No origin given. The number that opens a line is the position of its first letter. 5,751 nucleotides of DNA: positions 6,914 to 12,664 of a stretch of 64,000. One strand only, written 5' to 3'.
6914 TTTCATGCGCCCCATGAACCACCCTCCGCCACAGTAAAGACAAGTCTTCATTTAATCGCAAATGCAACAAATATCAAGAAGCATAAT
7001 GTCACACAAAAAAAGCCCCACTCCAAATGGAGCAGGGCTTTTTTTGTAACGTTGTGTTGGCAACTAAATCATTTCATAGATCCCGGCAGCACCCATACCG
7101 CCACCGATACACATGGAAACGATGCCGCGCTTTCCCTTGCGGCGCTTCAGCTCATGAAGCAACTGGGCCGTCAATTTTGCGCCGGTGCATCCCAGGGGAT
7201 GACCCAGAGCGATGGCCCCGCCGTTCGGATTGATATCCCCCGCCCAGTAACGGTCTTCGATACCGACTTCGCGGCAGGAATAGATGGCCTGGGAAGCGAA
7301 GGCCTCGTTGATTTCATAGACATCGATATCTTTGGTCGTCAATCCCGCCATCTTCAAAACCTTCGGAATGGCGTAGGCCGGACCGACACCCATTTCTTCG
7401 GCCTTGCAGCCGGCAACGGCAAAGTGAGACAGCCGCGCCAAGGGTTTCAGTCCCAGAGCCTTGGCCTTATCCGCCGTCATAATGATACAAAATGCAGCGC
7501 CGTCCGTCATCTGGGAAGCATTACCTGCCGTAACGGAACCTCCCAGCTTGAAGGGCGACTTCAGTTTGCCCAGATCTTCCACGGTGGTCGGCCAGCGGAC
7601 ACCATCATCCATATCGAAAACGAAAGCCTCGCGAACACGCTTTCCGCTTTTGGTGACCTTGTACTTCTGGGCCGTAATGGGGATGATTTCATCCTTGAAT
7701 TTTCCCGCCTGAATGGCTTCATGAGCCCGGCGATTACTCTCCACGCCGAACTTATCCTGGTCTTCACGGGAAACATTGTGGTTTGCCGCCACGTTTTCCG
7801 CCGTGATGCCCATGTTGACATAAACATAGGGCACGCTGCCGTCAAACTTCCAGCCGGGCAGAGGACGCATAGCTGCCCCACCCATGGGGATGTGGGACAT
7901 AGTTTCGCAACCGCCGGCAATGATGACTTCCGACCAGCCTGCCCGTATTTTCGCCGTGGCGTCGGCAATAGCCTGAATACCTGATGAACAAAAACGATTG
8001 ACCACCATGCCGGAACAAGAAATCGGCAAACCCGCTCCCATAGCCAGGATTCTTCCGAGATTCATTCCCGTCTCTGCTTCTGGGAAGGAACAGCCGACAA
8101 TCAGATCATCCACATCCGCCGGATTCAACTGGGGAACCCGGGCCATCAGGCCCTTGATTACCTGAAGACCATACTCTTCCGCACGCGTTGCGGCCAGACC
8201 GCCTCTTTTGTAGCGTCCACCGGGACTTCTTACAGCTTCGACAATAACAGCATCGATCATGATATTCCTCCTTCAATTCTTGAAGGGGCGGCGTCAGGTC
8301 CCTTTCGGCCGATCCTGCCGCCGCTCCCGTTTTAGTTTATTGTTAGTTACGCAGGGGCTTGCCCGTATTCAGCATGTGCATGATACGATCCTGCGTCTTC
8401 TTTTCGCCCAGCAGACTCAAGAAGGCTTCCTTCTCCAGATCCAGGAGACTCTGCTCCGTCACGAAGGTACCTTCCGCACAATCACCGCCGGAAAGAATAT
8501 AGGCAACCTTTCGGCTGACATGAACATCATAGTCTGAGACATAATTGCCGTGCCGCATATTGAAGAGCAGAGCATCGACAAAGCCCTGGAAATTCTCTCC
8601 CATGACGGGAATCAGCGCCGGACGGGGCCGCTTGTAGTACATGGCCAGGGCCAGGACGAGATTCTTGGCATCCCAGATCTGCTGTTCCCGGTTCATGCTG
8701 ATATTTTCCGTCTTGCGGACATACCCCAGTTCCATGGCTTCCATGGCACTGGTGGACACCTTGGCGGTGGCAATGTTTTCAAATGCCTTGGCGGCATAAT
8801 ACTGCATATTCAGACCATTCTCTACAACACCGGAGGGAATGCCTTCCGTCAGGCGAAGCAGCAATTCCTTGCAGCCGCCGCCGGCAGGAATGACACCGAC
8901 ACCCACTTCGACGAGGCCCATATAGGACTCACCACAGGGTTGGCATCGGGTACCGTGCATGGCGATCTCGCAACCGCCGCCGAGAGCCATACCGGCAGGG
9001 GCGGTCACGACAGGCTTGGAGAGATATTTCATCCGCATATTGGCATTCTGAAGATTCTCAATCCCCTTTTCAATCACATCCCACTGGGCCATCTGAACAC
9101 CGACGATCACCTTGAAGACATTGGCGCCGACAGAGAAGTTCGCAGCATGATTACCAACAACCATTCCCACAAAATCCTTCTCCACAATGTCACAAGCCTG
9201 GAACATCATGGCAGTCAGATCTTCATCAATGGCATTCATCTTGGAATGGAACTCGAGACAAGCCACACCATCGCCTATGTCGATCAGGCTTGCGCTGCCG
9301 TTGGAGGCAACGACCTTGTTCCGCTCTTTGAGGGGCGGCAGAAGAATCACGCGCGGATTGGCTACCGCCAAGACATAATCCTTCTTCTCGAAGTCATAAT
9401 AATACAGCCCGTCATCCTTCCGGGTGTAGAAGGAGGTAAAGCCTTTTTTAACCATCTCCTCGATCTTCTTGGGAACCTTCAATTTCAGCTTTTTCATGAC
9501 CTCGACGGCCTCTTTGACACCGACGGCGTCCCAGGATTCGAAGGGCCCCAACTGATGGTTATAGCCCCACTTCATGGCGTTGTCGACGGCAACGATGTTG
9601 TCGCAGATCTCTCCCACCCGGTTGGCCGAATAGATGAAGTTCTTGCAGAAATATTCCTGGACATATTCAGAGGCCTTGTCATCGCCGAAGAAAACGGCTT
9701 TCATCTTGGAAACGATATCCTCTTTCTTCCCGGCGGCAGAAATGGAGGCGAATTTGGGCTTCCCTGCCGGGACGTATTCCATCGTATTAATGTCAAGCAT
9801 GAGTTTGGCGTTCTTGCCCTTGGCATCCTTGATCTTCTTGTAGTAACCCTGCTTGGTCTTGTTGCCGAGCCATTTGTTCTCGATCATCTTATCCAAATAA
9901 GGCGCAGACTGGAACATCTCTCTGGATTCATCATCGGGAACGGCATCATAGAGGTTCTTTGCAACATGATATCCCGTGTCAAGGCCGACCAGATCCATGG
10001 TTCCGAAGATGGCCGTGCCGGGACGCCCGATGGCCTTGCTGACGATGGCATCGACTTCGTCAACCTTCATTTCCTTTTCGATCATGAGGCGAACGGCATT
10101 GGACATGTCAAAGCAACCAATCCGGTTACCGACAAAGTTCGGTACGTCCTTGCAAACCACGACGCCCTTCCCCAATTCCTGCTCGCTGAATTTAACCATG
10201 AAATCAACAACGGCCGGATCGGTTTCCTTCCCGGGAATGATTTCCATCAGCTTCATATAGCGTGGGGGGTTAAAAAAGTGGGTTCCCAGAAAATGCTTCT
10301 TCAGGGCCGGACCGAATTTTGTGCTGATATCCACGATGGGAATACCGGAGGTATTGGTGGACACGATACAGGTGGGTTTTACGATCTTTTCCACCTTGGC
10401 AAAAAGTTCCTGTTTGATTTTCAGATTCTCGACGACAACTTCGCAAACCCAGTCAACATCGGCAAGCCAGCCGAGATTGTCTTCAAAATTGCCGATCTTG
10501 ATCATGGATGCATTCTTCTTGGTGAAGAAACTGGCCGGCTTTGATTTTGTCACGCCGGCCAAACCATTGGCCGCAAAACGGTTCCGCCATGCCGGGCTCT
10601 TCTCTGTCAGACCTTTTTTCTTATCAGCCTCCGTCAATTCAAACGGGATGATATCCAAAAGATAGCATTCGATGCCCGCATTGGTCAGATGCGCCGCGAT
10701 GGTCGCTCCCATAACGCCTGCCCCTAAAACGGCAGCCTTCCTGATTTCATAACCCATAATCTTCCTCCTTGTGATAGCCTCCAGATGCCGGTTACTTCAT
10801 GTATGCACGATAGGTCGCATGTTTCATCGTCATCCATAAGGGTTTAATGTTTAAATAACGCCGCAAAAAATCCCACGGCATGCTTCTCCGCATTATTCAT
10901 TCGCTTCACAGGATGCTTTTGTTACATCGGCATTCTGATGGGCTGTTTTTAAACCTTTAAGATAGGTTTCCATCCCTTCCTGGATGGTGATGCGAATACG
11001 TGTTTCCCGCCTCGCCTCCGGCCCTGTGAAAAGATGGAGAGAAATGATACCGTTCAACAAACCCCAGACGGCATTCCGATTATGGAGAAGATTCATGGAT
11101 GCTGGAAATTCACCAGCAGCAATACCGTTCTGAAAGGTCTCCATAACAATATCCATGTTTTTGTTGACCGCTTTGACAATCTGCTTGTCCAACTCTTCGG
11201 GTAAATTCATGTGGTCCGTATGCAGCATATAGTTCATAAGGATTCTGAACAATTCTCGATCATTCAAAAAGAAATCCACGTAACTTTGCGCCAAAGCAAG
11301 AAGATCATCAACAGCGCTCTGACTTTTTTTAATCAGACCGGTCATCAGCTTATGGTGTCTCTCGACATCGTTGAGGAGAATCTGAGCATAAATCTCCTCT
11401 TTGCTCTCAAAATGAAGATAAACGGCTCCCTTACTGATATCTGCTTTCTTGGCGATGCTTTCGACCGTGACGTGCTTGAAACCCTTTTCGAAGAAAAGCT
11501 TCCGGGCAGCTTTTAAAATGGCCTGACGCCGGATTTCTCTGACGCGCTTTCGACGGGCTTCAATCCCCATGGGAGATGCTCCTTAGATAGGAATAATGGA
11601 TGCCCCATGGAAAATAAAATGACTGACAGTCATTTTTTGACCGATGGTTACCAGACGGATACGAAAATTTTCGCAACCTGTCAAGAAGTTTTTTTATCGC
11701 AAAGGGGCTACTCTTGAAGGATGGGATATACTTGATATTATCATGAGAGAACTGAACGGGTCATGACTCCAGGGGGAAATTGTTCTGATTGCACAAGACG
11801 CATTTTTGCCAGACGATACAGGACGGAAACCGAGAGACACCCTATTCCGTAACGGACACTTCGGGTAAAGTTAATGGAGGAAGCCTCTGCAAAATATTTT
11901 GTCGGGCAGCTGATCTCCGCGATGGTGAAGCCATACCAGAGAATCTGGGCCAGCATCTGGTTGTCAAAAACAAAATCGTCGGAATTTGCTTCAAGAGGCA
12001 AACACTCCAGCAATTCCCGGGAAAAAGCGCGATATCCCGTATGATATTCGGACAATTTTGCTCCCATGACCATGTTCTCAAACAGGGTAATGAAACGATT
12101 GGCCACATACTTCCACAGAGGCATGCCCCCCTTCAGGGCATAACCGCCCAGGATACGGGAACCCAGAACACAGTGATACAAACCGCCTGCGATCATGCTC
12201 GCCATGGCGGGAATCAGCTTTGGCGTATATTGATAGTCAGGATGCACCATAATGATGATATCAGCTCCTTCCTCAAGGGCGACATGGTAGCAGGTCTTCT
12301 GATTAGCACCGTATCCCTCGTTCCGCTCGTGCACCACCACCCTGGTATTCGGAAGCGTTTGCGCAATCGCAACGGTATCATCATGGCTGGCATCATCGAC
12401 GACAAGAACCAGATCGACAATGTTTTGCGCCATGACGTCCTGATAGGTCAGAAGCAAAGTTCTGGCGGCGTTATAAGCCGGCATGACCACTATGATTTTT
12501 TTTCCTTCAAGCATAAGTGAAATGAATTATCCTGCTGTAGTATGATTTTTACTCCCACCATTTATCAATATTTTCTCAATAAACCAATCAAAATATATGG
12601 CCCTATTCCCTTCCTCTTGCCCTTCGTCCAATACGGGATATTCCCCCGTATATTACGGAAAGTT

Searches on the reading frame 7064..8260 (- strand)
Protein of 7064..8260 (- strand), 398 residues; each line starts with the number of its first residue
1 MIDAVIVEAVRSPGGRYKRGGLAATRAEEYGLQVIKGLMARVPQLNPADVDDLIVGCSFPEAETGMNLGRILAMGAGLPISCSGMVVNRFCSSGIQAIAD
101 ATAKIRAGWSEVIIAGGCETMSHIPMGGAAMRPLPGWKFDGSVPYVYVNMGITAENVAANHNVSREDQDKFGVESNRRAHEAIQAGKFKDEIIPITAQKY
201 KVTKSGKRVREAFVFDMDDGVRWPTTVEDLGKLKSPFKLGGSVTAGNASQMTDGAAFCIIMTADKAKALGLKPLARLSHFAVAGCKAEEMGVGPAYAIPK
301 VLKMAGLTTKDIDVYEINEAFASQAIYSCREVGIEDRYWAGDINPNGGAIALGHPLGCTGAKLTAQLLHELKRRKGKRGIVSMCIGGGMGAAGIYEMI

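Call 67: search_protein_families(library=pfam, proteins=[window:7064-8260:-], max_evalue=0.00001)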
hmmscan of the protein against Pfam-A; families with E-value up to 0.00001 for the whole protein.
window:7064-8260:- (398 aa): 2 families
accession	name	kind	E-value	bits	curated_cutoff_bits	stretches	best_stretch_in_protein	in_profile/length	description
PF00108.29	Thiolase_N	-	7.1e-66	222.7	26.4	1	5-263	2-259/260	Thiolase, N-terminal domain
PF02803.24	Thiolase_C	-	2.5e-45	153.5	27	1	271-395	1-121/123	Thiolase, C-terminal domain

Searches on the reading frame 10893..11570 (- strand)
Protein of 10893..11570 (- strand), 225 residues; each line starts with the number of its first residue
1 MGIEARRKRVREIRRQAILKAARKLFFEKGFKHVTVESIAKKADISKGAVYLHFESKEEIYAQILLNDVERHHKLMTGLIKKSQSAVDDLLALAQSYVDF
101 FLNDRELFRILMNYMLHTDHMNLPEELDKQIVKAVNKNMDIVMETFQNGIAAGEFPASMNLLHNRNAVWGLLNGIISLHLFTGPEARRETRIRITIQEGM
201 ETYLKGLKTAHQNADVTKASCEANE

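Call 67: search_protein_families(library=pfam, proteins=[window:10893-11570:-], max_evalue=0.00001)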
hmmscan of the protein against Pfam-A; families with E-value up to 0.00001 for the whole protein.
window:10893-11570:- (225 aa): 2 families
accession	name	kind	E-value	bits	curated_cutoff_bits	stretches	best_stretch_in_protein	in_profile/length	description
PF00440.29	TetR_N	-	5e-17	61.9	24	1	18-63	1-46/47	Bacterial regulatory proteins, tetR family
PF13305.11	TetR_C_33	-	1.5e-06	29.2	26.8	1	90-183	1-85/103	Tetracyclin repressor-like, C-terminal domain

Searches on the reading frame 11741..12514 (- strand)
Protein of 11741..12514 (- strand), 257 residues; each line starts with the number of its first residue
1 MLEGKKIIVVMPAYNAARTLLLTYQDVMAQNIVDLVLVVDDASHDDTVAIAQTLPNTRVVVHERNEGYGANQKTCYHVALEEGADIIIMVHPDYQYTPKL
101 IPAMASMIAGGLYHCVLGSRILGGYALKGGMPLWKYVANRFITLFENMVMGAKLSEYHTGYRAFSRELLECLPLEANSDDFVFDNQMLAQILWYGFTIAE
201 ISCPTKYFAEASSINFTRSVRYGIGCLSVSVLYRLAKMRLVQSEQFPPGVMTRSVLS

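Call 67: search_protein_families(library=pfam, proteins=[window:11741-12514:-], max_evalue=0.00001)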
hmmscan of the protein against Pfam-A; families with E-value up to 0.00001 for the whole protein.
window:11741-12514:- (257 aa): 1 family
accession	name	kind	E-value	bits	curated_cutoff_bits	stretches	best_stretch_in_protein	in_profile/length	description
PF00535.33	Glycos_transf_2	-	2.6e-20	73.5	23.3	1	9-172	2-167/168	Glycosyl transferase family 2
